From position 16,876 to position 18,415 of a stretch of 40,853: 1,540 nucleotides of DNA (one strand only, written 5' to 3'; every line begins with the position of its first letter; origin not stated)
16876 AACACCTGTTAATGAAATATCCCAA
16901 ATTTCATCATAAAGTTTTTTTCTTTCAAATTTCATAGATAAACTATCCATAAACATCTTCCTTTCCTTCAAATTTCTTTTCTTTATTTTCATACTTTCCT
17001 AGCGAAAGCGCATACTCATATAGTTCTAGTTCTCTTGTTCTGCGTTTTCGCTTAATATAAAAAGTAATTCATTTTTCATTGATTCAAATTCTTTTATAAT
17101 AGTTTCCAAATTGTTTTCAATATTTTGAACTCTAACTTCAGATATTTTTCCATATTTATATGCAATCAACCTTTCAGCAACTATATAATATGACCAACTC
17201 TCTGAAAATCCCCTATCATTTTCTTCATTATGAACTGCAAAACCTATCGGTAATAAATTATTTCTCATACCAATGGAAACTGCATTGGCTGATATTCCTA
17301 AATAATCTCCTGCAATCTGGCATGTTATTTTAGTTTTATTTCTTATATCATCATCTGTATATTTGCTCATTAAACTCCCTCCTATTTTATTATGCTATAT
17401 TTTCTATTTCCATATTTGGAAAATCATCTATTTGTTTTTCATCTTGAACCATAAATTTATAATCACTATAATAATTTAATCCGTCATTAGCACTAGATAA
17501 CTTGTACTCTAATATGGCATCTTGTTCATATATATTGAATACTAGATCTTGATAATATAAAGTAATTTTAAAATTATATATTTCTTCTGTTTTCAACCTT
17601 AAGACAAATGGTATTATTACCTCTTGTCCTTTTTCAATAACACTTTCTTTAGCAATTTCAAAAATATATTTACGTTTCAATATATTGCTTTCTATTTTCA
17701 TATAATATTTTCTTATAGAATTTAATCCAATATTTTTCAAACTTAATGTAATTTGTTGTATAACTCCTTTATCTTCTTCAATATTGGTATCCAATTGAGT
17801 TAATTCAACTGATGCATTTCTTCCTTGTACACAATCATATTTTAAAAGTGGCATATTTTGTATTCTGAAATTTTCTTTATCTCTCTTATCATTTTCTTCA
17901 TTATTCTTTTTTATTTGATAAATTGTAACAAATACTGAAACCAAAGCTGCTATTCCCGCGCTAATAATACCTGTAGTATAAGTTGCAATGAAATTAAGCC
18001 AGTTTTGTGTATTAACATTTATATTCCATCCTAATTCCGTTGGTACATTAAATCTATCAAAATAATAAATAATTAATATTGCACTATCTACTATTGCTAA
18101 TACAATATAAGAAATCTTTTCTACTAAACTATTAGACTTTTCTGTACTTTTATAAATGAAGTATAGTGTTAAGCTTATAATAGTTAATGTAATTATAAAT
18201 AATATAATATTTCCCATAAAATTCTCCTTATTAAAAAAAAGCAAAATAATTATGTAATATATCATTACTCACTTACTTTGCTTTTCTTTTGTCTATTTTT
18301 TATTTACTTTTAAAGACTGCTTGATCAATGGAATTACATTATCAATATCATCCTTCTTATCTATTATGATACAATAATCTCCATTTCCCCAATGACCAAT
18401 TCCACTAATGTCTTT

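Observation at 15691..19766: Five tightly packed uncharacterised genes riding on the 3' end of the type I R-M operon: candidate novel defence module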

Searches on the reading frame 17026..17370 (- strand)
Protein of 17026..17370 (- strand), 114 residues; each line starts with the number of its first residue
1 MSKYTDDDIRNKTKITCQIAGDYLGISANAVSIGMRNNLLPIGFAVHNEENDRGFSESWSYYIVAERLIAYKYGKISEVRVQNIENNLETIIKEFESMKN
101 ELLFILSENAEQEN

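Call 4: search_protein_families(library=pfam, proteins=[window:17026-17370:-], max_evalue=0.1)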
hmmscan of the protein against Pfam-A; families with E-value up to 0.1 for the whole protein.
window:17026-17370:- (114 aa): 2 families
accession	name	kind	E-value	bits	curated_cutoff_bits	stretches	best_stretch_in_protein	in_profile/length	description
PF01629.22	DUF22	-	0.025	14.7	25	1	62-106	34-78/106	Domain of unknown function DUF22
PF20053.4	WC-rich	-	0.039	14.6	24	1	74-102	37-66/106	Wolframin cysteine-rich domain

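Call 5: search_protein_families(library=padloc, proteins=[window:17026-17370:-], max_evalue=0.1)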
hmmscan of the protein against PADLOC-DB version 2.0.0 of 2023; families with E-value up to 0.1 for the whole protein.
window:17026-17370:- (114 aa): 0 families

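Call 6: search_protein_families(library=phrogs, proteins=[window:17026-17370:-], max_evalue=0.1)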
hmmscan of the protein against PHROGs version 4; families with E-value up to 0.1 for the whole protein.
window:17026-17370:- (114 aa): 1 family
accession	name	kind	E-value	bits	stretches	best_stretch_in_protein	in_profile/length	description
phrog_6058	-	unknown function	6.6e-11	43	1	11-95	21-101/113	-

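Call 7: search_protein_families(library=ncbifam, proteins=[window:17026-17370:-], max_evalue=0.1)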
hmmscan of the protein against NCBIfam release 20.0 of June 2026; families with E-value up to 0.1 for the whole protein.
window:17026-17370:- (114 aa): 1 family
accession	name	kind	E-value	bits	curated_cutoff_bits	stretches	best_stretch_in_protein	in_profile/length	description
NF009642.0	PRK13169.1-3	equivalog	0.037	14.5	142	1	80-111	6-37/112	DNA replication initiation control protein YabA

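Call 81: search_solved_structures(query=window:17026-17370:-, max_evalue=1)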
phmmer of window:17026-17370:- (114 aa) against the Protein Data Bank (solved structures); distinct sequences matched with E-value up to 1: 4.
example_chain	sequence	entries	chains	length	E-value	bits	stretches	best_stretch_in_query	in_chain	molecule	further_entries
8cra_A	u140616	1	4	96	0.18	15.2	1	67-105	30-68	Floral homeotic protein AGAMOUS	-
1bmg_A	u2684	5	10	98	0.35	14.3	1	38-67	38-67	BETA=2=-MICROGLOBULIN | Beta-2-microglobulin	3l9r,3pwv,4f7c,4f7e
2xfx_B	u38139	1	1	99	0.36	14.3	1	38-67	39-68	BETA-2-MICROGLOBULIN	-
7rno_B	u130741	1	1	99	0.36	14.3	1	38-67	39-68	Beta-2-microglobulin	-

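Call 82: search_dna_similar(query=window:17026-17370:-, collection=phages, mode=protein, max_rows=20, max_evalue=0.001)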
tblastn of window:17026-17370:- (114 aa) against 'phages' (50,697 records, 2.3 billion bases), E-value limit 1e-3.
Records with a match: 1; places in all: 1; records where one place covers at least 80% of the query: 0.
Best place of each record, by identity: <60% 1.
By first word of the organism name: Flavonifractor 1.
By host as written in the record: Flavonifractor plautii 1.
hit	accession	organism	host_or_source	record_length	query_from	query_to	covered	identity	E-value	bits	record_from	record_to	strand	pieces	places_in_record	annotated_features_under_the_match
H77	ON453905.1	Flavonifractor phage Cormatin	Flavonifractor plautii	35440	5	94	79%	27.8%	2e-4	45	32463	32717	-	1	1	hypothetical protein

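Call 83: get_annotated_region(hit=H77, flank=5000)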
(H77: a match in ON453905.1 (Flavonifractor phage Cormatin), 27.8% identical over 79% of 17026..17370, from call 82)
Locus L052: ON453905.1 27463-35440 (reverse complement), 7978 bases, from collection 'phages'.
description: Flavonifractor phage Cormatin, complete genome.
organism: Flavonifractor phage Cormatin (NCBI taxid 2951977)
taxonomy: Viruses
host: Flavonifractor plautii; source: feces; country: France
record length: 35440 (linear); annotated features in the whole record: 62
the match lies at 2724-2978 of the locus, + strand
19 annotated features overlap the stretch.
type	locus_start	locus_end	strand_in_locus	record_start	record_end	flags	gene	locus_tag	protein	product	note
misc_feature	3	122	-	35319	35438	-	-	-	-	-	similar to hypothetical protein; rasttk_feature_creation_tool=/opt/patric-common/ runtime/bin/phanotate version 1.5.0; ...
CDS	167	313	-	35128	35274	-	-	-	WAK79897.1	hypothetical protein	rasttk_feature_creation_tool=/opt/patric-common/ runtime/bin/phanotate version 1.5.0; ...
CDS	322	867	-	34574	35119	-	-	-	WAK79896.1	hypothetical protein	rasttk_feature_creation_tool=/opt/patric-common/ runtime/bin/phanotate version 1.5.0; ...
CDS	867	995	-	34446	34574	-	-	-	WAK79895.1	hypothetical protein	rasttk_feature_creation_tool=/opt/patric-common/ runtime/bin/phanotate version 1.5.0; ...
CDS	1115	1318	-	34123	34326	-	-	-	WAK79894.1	hypothetical protein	rasttk_feature_creation_tool=/opt/patric-common/ runtime/bin/phanotate version 1.5.0; ...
CDS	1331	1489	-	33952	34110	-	-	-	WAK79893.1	hypothetical protein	rasttk_feature_creation_tool=/opt/patric-common/ runtime/bin/phanotate version 1.5.0; ...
CDS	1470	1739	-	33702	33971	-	-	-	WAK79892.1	hypothetical protein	rasttk_feature_creation_tool=/opt/patric-common/ runtime/bin/phanotate version 1.5.0; ...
CDS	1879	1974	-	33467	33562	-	-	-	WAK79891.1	hypothetical protein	rasttk_feature_creation_tool=/opt/patric-common/ runtime/bin/phanotate version 1.5.0; ...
CDS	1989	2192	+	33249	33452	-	-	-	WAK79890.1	hypothetical protein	rasttk_feature_creation_tool=/opt/patric-common/ runtime/bin/phanotate version 1.5.0; ...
CDS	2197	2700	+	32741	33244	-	-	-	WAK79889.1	transcriptional regulator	rasttk_feature_creation_tool=/opt/patric-common/ runtime/bin/phanotate version 1.5.0; HHpred against PHROGS v3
CDS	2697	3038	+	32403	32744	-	-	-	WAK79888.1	hypothetical protein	rasttk_feature_creation_tool=/opt/patric-common/ runtime/bin/phanotate version 1.5.0; ...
CDS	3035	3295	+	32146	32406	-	-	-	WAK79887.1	hypothetical protein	rasttk_feature_creation_tool=/opt/patric-common/ runtime/bin/phanotate version 1.5.0; ...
CDS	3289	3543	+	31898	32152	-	-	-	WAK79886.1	hypothetical protein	rasttk_feature_creation_tool=/opt/patric-common/ runtime/bin/phanotate version 1.5.0; ...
CDS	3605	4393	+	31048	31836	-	-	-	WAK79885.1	replication initiation protein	rasttk_feature_creation_tool=/opt/patric-common/ runtime/bin/phanotate version 1.5.0; HHpred against PHROGS v3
CDS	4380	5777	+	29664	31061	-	-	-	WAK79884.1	DnaB-like replicative DNA helicase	rasttk_feature_creation_tool=/opt/patric-common/ runtime/bin/phanotate version 1.5.0; HHpred against PHROGS v3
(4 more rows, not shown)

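Call 104: search_solved_structures(query=A7, max_evalue=5)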
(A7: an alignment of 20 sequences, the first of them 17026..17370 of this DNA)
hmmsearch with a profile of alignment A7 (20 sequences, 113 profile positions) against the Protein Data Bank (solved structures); distinct sequences matched with E-value up to 5: 0.

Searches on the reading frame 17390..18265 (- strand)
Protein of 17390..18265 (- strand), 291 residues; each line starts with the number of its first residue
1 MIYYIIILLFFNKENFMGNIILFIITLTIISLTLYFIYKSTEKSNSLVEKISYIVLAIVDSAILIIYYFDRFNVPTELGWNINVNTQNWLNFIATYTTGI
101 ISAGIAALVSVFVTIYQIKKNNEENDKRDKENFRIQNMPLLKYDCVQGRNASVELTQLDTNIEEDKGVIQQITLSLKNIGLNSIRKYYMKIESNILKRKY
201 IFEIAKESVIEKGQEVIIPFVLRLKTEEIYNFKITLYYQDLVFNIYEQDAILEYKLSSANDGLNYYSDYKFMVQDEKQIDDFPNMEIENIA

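Call 4: search_protein_families(library=pfam, proteins=[window:17390-18265:-], max_evalue=0.1)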
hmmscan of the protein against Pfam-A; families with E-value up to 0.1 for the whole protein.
window:17390-18265:- (291 aa): 2 families
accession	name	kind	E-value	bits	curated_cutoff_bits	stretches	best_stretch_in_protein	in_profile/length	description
PF06724.16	DUF1206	-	0.045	14.3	26.2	0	85-118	31-64/70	Domain of Unknown Function (DUF1206)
PF10960.13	Holin_BhlA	-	0.076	13.4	22.6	1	101-137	10-46/70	BhlA holin family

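Call 5: search_protein_families(library=padloc, proteins=[window:17390-18265:-], max_evalue=0.1)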
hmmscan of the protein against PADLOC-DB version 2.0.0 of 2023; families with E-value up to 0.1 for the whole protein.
window:17390-18265:- (291 aa): 0 families

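Call 6: search_protein_families(library=phrogs, proteins=[window:17390-18265:-], max_evalue=0.1)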
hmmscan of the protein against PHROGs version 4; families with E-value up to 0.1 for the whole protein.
window:17390-18265:- (291 aa): 4 families
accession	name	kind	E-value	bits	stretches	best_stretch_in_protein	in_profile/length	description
phrog_3996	-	moron, auxiliary metabolic gene and host takeover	0.0075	16.9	0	98-131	118-151/152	membrane protein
phrog_3913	-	unknown function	0.018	16.3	0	102-136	11-45/89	-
phrog_13707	-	unknown function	0.045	14.8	0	89-132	25-67/89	-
phrog_14453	-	lysis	0.067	14.1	0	89-122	21-53/65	holin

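Call 7: search_protein_families(library=ncbifam, proteins=[window:17390-18265:-], max_evalue=0.1)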
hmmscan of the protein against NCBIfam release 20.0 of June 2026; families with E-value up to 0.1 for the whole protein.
window:17390-18265:- (291 aa): 1 family
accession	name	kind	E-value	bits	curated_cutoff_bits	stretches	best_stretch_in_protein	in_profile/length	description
NF033480.1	bifunc_MprF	equivalog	0.0042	15.4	600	1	11-136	407-527/841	bifunctional lysylphosphatidylglycerol flippase/synthetase MprF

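Call 19: find_homologous_proteins(query=window:17390-18265:-)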
Query window:17390-18265:- (291 aa): 124 proteins with E <= 0.001 among 1467 candidates; the best 120 are listed.
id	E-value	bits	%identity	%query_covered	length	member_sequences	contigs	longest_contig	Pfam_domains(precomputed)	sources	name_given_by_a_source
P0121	2.0e-168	577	100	95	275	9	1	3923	-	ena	-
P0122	1.0e-167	575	99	95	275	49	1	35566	-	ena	-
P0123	1.7e-161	554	96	95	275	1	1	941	-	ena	-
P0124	3.7e-159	547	95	95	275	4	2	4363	-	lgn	-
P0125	7.5e-159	546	95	95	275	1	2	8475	-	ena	-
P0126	8.3e-159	545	95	95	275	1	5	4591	-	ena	-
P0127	9.0e-159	545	95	95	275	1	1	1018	-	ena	-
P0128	1.2e-158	545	95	95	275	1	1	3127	-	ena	-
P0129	1.8e-158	544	95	95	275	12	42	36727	-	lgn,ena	-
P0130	3.4e-158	543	94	95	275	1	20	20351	-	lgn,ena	-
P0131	3.7e-158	543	94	95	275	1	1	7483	-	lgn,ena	-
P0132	3.8e-158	543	94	95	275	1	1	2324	-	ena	-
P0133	3.9e-157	540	92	95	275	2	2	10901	-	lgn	-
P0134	1.3e-154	532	91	95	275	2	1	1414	-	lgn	-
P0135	5.3e-154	530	89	95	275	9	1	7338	-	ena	-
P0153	3.4e-69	252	51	92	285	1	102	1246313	-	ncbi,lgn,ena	-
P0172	6.8e-58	215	44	91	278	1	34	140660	-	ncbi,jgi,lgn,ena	-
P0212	9.8e-51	191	40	89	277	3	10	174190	-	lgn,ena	-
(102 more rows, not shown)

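Call 20: find_encoding_contigs(protein=P0153, flank=8000, max_places=3)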
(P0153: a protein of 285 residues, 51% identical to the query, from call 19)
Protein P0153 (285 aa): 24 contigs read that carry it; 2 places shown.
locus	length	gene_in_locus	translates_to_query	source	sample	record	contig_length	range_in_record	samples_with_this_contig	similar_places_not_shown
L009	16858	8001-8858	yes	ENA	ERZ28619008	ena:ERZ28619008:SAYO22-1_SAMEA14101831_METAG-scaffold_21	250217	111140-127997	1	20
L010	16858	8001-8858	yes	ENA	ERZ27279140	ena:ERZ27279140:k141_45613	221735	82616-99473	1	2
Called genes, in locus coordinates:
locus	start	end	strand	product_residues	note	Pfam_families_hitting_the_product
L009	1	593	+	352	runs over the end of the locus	PF00145:DNA_methylase, PF09445:Methyltransf_15 (weak)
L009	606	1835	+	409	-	PF00145:DNA_methylase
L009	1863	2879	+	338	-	PF13391:HNH_2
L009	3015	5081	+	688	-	PF02463:SMC_N (weak), PF11398:DUF2813 (faint), PF13175:AAA_15, PF13304:AAA_21, PF20469:OLD-like_TOPRIM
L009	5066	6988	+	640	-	PF00580:UvrD-helicase, PF13245:AAA_19, PF01443:Viral_helicase1 (faint), PF13538:UvrD_C_2 (faint), PF13361:UvrD_C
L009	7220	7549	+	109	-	PF01844:HNH, PF14279:HNH_5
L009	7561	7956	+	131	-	-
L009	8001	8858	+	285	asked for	-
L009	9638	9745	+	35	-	-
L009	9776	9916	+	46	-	-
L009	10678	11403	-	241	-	PF01548:DEDD_Tnp_IS110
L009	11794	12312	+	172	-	PF00881:Nitroreductase, PF14512:TM1586_NiRdase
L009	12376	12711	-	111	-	PF00719:Pyrophosphatase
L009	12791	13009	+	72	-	-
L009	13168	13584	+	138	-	PF00011:HSP20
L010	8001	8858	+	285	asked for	-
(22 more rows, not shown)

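Call 21: find_encoding_contigs(protein=P0172, flank=8000, max_places=3)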
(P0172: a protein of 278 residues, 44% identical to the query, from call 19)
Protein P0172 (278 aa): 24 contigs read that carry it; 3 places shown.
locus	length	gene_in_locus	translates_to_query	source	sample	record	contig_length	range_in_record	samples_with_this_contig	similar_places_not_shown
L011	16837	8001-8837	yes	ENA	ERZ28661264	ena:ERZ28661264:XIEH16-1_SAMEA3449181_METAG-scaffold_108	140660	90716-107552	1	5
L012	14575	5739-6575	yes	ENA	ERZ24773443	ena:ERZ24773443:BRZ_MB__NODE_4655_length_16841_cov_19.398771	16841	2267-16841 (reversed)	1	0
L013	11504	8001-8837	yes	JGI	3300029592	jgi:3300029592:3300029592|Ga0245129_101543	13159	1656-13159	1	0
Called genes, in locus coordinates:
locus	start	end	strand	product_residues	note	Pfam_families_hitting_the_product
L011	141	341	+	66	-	PF12728:HTH_17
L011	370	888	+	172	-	PF09681:Phage_rep_org_N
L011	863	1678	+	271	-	PF01695:IstB_IS21, PF00308:Bac_DnaA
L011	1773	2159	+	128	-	PF02195:ParB_N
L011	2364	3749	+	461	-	PF03432:Relaxase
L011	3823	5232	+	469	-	PF01612:DNA_pol_A_exo1 (faint), PF00929:RNase_T, PF13482:RNase_H_2 (weak), PF00533:BRCT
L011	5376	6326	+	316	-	PF02086:MethyltransfD12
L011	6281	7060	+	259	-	PF13847:Methyltransf_31 (faint), PF01170:UPF0020 (faint), PF01555:N6_N4_Mtase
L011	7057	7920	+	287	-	PF04556:DpnII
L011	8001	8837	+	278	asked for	-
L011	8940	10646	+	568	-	PF02463:SMC_N (weak), PF13175:AAA_15, PF13304:AAA_21, PF20469:OLD-like_TOPRIM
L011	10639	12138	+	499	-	PF00580:UvrD-helicase, PF13245:AAA_19, PF13604:AAA_30 (faint), PF00580:UvrD-helicase, PF01443:Viral_helicase1 (weak), PF13538:UvrD_C_2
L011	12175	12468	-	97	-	-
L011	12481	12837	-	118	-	PF14198:TnpV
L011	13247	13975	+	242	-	PF02368:Big_2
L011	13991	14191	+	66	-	-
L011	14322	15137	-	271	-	PF01266:DAO (weak), PF00355:Rieske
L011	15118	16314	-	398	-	PF01946:Thi4 (weak), PF07992:Pyr_redox_2 (faint), PF01266:DAO, PF01494:FAD_binding_3 (weak), PF03486:HI0933_like (weak), PF13450:NAD_binding_8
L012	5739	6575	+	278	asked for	-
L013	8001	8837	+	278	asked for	-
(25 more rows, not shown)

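Call 22: find_encoding_contigs(protein=P0212, flank=8000, max_places=3)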
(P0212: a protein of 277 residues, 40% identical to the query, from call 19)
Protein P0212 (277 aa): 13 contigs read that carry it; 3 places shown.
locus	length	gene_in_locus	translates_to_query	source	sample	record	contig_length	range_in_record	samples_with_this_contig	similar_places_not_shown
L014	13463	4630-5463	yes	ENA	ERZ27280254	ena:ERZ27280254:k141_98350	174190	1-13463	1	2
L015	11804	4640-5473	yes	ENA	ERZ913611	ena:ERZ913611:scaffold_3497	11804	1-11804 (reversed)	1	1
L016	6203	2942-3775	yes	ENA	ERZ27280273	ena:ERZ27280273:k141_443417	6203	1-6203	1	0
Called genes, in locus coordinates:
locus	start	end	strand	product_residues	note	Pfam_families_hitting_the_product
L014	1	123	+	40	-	?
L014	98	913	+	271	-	PF01695:IstB_IS21, PF00308:Bac_DnaA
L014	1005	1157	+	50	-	-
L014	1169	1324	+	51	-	-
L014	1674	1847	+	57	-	-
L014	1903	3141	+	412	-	PF05175:MTS, PF07669:Eco57I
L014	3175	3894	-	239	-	-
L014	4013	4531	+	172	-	-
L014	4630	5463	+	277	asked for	-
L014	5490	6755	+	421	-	PF18862:ApeA_NTD1, PF18739:HEPN_Apea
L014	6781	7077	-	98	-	-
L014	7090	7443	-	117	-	PF14198:TnpV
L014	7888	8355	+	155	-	PF02525:Flavodoxin_2 (weak), PF12641:Flavodoxin_3 (faint), PF12682:Flavodoxin_4, PF12724:Flavodoxin_5 (faint)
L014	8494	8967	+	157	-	PF00293:NUDIX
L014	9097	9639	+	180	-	PF01661:Macro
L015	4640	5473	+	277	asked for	-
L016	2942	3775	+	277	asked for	-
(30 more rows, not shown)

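Call 64: predict_structure(alignment_id=A2)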
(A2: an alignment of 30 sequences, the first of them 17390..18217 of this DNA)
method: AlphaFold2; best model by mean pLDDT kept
length: 275 residues; sequences in the alignment: 30
mean_pLDDT: 82.4   pTM: 0.57
mean pLDDT of the five models: 82.4, 80.3, 79.8, 78.5, 78.0
residues with pLDDT >= 90: 58; 70-90: 190; 50-70: 26; < 50: 1
segments of 3 or more residues with pLDDT < 50: none
pLDDT, mean of each block of 10 residues (from residue 1): 80 89 87 81 82 75 61 69 76 80 77 77 85 79 88 90 85 91 80 82 91 93 87 93 84 90 82 57
secondary structure, 60 per line:
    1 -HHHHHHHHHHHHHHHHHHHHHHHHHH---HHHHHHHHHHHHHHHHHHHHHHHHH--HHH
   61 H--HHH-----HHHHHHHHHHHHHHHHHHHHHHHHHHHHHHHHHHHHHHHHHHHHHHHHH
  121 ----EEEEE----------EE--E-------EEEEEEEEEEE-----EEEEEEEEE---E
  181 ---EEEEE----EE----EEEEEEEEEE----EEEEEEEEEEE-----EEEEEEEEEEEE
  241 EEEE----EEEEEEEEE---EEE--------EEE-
elements in order: H2-27 H31-55 H58-61 H72-120 E125-129 E152-162 E168-176 E184-188 E199-208 E213-223 E229-244 E249-257 E261-263 E272-274

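Call 68: fold_search(model_id=the predicted structure, library=pdb)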
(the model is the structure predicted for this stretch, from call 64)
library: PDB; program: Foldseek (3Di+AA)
matches with E <= 10: 734; with E <= 0.001: 4
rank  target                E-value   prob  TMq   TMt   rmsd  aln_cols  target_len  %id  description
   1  8rjc_5                1.9e-04  1.00  0.26  0.37   6.5       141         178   12  Structure of the rabbit 80S ribosome stalled on a 2-TMD rhodopsin intermediate in complex with Sec61-TRAP, open confor (released 2024-01-24)
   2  8b5l_q                2.1e-04  1.00  0.26  0.42   5.4       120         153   11  Cryo-EM structure of ribosome-Sec61-TRAP (TRanslocon Associated Protein) translocon complex (released 2023-03-01)
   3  1xq4_B                8.6e-04  1.00  0.25  0.50   5.7       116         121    9  Crystal Structure of the Putative ApaA Protein from Bordetella pertussis, Northeast Structural Genomics Target BeR40 (released 2004-11-09)
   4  8b6l_E                9.7e-04  1.00  0.25  0.42   8.4       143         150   10  Subtomogram average of the human Sec61-TRAP-OSTA-translocon (released 2022-12-07)
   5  1xq4_A                1.1e-03  1.00  0.25  0.49   5.7       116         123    9  Crystal Structure of the Putative ApaA Protein from Bordetella pertussis, Northeast Structural Genomics Target BeR40 (released 2004-11-09)
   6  9dnm_A                1.5e-03  0.60  0.17  0.12  30.0       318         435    8  Structure of rat beta-arrestin 1 bound to allosteric inhibitor (released 2025-01-22)
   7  1xq4_C                1.7e-03  1.00  0.25  0.49   5.7       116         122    9  Crystal Structure of the Putative ApaA Protein from Bordetella pertussis, Northeast Structural Genomics Target BeR40 (released 2004-11-09)
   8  1tza_A                1.7e-03  0.99  0.24  0.44  13.2       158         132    7  X-ray structure of Northeast Structural Genomics Consortium target SoR45 (released 2004-07-27)
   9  3idu_A                1.8e-03  1.00  0.23  0.49   6.1        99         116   12  Crystal Structure of the CARDB domain of the PF1109 protein in complex with di-metal ions from Pyrococcus furiosus, No (released 2009-08-04)
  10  2kl6_MODEL_1_A        2.2e-03  1.00  0.23  0.53   6.1       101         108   12  Solution NMR structure of the CARDB domain of PF1109 from Pyrococcus furiosus. Northeast Structural Genomics C (released 2009-08-25)
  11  4kkq_B                2.2e-03  0.85  0.19  0.23  15.7       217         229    9  Crystal structure of Vibrio cholerae RbmA (crystal form 1) (released 2013-05-22)
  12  8b7d                  2.3e-03  0.90  0.20  0.33  14.7       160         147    9  Luminal domain of TMEM106B (released 2023-07-19)
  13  3idu_B                2.7e-03  1.00  0.23  0.51   6.0       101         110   12  Crystal Structure of the CARDB domain of the PF1109 protein in complex with di-metal ions from Pyrococcus furiosus, No (released 2009-08-04)
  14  6byi_A                2.7e-03  0.96  0.22  0.09   9.0       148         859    8  Crystal structure of the acid-base mutant (E477A) of the GH2 exo-beta-mannanase from Xanthomonas axonopodis pv. citri (released 2018-07-18)
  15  8fk7_A                3.1e-03  1.00  0.30  0.52   5.8       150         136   10  Structure of the Pyrobaculum calidifontis flagellar-like archaeal type IV pilus (released 2023-06-28)
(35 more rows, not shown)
